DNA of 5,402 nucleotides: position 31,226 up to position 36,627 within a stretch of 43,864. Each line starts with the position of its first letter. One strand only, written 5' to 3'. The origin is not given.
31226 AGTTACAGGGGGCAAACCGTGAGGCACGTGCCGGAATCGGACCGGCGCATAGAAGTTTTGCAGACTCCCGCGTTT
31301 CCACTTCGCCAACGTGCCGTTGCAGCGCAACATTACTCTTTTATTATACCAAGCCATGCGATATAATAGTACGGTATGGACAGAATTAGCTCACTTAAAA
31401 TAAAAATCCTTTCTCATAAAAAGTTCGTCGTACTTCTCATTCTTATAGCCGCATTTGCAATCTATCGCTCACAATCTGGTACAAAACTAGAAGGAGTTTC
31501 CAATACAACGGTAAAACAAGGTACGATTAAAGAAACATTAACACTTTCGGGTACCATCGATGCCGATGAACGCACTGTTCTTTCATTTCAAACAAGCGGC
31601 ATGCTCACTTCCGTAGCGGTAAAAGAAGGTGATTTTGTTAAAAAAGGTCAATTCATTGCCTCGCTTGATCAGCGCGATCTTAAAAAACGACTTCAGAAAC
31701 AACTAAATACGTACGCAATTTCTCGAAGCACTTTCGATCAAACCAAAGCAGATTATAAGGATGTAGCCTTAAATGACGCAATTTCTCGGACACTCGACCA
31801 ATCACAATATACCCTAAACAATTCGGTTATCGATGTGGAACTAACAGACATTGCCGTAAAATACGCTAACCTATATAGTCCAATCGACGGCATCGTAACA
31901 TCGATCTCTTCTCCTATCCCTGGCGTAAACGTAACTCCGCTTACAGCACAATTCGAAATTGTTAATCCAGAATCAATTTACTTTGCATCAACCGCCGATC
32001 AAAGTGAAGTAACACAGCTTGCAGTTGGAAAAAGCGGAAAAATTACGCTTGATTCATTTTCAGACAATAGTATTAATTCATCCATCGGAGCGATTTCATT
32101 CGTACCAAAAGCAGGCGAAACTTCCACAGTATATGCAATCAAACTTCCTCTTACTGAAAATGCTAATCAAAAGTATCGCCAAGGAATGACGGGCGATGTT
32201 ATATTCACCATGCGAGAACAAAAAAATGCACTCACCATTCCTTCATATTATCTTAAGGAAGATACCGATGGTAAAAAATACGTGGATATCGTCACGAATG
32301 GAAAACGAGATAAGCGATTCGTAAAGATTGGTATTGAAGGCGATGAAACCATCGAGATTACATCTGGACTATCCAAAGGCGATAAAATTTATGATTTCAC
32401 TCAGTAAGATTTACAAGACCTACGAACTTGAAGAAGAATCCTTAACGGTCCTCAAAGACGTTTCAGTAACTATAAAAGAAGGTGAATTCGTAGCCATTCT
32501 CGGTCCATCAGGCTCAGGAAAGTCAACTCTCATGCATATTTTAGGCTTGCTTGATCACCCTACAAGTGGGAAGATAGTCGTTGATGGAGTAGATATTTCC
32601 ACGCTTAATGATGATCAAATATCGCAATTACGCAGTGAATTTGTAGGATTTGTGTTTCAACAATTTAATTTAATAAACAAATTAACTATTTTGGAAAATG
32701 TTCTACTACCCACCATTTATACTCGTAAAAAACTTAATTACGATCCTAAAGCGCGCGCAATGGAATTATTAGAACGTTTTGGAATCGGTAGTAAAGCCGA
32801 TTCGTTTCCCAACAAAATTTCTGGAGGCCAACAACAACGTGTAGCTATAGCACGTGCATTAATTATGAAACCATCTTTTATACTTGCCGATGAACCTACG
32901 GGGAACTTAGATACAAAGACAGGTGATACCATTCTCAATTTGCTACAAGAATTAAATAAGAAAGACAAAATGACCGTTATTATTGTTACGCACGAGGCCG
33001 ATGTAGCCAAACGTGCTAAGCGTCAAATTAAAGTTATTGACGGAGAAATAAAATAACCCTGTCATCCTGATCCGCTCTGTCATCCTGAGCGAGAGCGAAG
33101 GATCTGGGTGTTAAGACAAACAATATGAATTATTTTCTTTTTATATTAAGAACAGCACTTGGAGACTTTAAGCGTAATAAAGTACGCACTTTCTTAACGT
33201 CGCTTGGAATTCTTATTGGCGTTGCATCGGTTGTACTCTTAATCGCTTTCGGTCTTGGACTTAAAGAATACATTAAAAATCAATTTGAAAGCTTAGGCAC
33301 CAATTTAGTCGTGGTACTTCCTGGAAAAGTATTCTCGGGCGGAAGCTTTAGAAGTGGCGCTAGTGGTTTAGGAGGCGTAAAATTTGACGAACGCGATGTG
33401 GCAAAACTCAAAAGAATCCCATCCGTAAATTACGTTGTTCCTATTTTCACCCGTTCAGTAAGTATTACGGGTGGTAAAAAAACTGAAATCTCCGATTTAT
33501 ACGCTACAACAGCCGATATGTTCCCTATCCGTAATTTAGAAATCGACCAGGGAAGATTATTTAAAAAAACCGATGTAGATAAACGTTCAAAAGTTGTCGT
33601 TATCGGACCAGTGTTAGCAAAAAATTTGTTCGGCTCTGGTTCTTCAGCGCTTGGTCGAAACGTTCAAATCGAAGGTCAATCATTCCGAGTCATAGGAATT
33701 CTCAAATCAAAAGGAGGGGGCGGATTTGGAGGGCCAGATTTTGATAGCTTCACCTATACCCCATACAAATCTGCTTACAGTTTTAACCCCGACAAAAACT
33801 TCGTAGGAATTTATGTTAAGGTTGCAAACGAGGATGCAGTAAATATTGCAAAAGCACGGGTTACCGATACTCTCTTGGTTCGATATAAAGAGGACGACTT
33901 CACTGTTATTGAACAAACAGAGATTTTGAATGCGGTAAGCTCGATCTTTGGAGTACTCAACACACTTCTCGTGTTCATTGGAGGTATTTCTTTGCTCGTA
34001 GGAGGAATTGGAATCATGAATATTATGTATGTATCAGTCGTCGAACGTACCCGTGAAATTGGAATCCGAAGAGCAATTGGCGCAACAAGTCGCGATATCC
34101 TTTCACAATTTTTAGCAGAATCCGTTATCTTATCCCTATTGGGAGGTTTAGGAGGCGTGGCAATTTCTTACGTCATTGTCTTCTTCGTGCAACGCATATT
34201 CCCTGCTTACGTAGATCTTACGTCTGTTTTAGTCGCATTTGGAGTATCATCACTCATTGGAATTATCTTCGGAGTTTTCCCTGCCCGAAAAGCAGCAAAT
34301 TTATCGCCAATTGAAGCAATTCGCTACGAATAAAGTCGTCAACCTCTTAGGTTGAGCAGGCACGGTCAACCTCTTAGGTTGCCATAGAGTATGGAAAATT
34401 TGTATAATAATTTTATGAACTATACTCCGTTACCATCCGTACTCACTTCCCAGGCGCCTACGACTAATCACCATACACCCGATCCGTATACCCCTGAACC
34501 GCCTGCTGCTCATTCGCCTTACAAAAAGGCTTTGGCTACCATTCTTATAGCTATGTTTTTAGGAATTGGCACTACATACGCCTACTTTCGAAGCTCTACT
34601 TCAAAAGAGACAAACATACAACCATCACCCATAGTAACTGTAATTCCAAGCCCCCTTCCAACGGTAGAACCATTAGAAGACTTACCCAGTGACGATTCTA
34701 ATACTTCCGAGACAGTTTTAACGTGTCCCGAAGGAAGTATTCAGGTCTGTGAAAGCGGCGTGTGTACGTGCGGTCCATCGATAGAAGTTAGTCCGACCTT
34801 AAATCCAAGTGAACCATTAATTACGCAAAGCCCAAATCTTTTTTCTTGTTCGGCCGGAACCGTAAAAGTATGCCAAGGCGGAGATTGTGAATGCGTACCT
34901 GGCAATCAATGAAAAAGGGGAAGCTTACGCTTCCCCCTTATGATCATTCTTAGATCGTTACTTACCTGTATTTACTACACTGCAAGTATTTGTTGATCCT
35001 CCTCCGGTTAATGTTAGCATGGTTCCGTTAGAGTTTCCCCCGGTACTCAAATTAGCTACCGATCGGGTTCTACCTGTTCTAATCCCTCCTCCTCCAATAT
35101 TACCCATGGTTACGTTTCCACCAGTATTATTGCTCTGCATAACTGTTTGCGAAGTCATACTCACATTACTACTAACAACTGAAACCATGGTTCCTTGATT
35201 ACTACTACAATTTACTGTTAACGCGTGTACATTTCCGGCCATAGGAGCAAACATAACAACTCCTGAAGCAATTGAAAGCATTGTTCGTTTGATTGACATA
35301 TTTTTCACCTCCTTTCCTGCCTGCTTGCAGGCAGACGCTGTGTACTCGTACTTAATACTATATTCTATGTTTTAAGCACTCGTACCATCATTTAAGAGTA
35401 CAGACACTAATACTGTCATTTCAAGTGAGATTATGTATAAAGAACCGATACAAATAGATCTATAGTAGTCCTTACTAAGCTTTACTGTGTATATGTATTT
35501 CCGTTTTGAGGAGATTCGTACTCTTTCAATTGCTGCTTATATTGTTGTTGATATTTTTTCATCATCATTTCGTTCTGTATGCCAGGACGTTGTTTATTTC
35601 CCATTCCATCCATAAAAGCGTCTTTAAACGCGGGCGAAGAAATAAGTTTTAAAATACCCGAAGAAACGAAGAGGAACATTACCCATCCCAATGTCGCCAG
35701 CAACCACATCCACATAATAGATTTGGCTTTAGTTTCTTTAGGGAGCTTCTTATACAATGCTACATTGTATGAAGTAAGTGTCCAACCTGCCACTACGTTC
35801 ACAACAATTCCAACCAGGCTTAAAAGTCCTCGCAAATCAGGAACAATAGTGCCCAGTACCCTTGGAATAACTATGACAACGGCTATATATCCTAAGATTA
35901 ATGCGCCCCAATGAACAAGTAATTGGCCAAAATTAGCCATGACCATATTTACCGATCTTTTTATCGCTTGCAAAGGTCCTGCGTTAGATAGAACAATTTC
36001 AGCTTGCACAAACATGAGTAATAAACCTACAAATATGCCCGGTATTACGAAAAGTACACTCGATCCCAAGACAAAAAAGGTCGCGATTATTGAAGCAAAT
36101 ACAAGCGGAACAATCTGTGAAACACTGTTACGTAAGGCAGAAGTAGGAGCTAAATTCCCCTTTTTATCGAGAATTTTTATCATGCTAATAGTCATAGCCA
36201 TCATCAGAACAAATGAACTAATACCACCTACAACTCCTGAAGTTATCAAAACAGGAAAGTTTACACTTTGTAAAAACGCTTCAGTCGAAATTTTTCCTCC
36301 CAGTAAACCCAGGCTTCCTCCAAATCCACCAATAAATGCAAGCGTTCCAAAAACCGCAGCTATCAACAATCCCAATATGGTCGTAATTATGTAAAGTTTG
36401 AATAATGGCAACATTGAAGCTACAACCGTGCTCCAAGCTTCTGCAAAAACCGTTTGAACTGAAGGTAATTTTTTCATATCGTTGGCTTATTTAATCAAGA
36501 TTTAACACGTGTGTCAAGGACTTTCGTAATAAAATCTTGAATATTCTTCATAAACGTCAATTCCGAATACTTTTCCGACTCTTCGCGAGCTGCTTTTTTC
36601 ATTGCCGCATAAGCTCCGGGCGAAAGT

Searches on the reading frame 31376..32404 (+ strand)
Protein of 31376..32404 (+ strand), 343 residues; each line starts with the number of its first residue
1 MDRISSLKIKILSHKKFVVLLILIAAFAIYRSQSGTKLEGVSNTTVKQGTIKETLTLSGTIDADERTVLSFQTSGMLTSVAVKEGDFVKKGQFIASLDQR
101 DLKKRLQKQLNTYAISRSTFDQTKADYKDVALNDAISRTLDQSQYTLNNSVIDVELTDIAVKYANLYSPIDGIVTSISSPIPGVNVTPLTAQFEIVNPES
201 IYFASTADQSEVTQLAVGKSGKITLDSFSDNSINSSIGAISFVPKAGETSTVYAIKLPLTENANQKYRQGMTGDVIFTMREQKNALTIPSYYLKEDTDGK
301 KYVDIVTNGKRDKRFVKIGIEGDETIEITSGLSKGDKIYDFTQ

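Call 5: search_protein_families(library=pfam, proteins=[window:31376-32404:+], max_evalue=0.01)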
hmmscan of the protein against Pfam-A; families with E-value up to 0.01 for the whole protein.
window:31376-32404:+ (343 aa): 5 families
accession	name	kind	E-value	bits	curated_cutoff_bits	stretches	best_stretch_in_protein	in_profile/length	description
PF16576.10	HlyD_D23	-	1.4e-14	54.4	30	1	51-271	2-212/214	Barrel-sandwich domain of CusB or HlyD membrane-fusion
PF13533.13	Biotin_lipoyl_2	-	3.1e-09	36.8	29.8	1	69-98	3-32/32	Biotin-lipoyl like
PF12700.13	HlyD_2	-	3.6e-09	36.3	25.1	1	14-168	10-165/416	HlyD family secretion protein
PF13437.12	HlyD_3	-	2e-06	28.9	22.2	1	166-259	2-95/106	HlyD family secretion protein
PF01551.29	Peptidase_M23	-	0.01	16.5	28.7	0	75-101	50-76/96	Peptidase family M23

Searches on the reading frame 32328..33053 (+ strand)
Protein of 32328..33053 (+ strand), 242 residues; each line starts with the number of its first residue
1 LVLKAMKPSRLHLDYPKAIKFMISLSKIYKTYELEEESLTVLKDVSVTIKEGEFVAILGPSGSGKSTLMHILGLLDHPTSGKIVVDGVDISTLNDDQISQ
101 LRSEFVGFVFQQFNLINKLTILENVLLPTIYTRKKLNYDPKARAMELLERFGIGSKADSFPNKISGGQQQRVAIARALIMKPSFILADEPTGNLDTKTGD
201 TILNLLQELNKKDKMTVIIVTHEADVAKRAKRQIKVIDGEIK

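Call 5: search_protein_families(library=pfam, proteins=[window:32328-33053:+], max_evalue=0.01)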
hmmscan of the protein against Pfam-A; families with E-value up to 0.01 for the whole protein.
window:32328-33053:+ (242 aa): 10 families
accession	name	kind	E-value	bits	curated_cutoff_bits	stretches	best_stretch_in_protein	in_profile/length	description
PF00005.33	ABC_tran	-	3.5e-36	125.3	25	1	42-191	1-136/137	ABC transporter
PF02463.25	SMC_N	-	4.8e-09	36.4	40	1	144-237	123-212/220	RecF/RecN/SMC N terminal domain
PF13304.12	AAA_21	-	3.5e-06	27.7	27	1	54-93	1-49/304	AAA domain, putative AbiEii toxin, Type IV TA system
PF13555.12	AAA_29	-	0.00025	21.2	27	1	45-69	15-39/61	P-loop containing region of AAA domain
PF20720.3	nSTAND3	-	0.00063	19.9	27.2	0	45-72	10-37/155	Novel STAND NTPase 3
PF25199.1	nSTAND_NTPase5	-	0.0011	19.3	34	0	50-72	39-61/145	Novel STAND NTPase 5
PF03193.22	RsgA_GTPase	-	0.0012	19.2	30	1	25-72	79-126/174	RsgA GTPase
PF20703.3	nSTAND1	-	0.0014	18.8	27.1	1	44-70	25-51/379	Novel STAND NTPase 1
PF13191.12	AAA_16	-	0.0041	18.1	32.6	1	46-73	18-45/167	AAA ATPase domain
PF13401.12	AAA_22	-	0.0078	17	27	0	52-102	5-33/130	AAA domain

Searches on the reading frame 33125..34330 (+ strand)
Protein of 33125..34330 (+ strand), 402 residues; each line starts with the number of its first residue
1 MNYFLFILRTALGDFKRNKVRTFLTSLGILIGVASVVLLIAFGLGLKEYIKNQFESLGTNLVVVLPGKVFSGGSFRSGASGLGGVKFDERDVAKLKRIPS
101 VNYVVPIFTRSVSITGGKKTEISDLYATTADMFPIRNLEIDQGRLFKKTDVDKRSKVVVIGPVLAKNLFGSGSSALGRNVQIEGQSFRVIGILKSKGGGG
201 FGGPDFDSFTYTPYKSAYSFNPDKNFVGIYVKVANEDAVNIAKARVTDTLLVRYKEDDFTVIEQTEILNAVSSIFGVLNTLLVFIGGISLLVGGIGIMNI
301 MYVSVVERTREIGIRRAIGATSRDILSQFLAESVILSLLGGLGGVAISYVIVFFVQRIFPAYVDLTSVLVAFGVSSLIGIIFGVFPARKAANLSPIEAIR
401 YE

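Call 5: search_protein_families(library=pfam, proteins=[window:33125-34330:+], max_evalue=0.01)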
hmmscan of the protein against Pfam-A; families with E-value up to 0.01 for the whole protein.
window:33125-34330:+ (402 aa): 2 families
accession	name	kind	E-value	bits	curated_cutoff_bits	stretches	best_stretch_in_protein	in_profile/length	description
PF12704.14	MacB_PCD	-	1.1e-44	153.7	27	1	22-248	1-206/207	MacB-like periplasmic core domain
PF02687.27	FtsX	-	1.4e-18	67.5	25.5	1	284-395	2-120/120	FtsX-like permease C-terminal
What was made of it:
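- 31376..34333 (+): MacA/MacB-type exporter (HlyD-like, ABC ATPase, MacB_PCD-FtsX permease); conserved neighbour, role unknown. Pfam hits (call 5).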

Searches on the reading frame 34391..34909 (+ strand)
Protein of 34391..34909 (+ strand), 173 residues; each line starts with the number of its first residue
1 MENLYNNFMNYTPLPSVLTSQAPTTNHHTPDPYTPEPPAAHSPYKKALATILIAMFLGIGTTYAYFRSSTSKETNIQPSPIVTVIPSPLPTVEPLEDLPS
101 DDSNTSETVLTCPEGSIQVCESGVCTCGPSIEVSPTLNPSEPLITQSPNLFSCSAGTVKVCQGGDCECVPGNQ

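Call 5: search_protein_families(library=pfam, proteins=[window:34391-34909:+], max_evalue=0.01)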
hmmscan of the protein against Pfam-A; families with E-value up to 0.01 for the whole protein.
window:34391-34909:+ (173 aa): 0 families

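Call 31: search_protein_families(library=ncbifam, proteins=[window:34391-34909:+], max_evalue=0.001)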
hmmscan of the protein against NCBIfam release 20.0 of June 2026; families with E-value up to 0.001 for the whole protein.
window:34391-34909:+ (173 aa): 0 families

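Call 61: search_protein_families(library=pfam, proteins=[window:34391-34909:+], max_evalue=10)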
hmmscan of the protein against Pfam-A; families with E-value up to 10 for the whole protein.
window:34391-34909:+ (173 aa): 1 family
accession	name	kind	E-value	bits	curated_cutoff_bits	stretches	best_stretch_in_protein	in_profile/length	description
PF01683.23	EB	-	2.5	8.7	24.3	1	111-129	27-43/52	EB module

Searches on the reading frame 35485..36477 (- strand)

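Call 5: search_protein_families(library=pfam, proteins=[window:35485-36477:-], max_evalue=0.01)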
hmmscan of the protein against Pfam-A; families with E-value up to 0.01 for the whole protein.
window:35485-36477:- (331 aa): 0 families

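Call 7: search_protein_families(library=ncbifam, proteins=[window:35485-36477:-], max_evalue=0.1)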
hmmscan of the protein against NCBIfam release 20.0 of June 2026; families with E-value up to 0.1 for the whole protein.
window:35485-36477:- (331 aa): 0 families

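Call 26: search_protein_families(library=pfam, proteins=[window:35485-36477:-], max_evalue=10)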
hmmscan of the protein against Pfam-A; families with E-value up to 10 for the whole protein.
window:35485-36477:- (331 aa): 4 families
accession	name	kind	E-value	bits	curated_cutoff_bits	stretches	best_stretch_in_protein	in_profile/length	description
PF16479.10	DUF5056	-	0.034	14.8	28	1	243-294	27-75/93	Domain of unknown function (DUF5056)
PF20456.3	DUF6709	-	0.24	10.7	27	1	243-329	2-89/339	Family of unknown function (DUF6709)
PF06703.16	SPC25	-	0.3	11.2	24.3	1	262-327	59-124/159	Microsomal signal peptidase 25 kDa subunit (SPC25)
PF06790.16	UPF0259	-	3.3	7.8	31.4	0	84-185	89-193/248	Uncharacterised protein family (UPF0259)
